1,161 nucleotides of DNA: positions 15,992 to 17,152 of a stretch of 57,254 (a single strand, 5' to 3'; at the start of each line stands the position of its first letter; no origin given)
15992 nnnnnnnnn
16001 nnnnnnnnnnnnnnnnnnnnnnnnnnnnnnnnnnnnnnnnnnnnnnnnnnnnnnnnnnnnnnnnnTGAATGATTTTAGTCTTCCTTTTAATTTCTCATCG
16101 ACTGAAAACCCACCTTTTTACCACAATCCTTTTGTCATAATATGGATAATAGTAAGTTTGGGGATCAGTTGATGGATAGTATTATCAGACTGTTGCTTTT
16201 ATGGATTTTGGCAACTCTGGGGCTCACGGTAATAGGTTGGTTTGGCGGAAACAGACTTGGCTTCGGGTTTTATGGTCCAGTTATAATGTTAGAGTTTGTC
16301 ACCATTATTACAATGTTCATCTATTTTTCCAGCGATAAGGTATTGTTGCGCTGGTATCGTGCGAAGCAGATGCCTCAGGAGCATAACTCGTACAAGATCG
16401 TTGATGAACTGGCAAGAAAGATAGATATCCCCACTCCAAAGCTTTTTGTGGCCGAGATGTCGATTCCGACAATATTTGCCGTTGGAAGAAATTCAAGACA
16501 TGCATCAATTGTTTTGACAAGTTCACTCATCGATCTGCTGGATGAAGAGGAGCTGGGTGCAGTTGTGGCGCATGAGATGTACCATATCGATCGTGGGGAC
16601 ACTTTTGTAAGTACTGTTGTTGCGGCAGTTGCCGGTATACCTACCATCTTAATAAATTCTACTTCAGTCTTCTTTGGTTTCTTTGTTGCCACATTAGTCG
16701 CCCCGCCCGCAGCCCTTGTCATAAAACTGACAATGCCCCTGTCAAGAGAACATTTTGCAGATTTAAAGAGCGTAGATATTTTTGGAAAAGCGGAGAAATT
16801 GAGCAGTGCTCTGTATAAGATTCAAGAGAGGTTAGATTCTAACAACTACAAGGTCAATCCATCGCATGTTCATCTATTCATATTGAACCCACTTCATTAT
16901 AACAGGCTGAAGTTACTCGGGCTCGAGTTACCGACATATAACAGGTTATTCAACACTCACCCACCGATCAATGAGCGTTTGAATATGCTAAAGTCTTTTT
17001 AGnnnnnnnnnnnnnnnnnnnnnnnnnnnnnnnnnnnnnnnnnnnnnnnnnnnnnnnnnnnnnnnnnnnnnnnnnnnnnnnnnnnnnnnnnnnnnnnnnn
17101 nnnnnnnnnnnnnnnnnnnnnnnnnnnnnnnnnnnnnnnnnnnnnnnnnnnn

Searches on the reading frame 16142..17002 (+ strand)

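Call 94: search_protein_families(library=pfam, proteins=[window:16142-17002:+], max_evalue=0.00001)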
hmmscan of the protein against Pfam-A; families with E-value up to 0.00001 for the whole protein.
window:16142-17002:+ (286 aa): 1 family
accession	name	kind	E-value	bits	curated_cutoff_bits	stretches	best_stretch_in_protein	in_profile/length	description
PF01435.24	Peptidase_M48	-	3.5e-22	79.6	20.3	1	85-285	9-184/186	Peptidase family M48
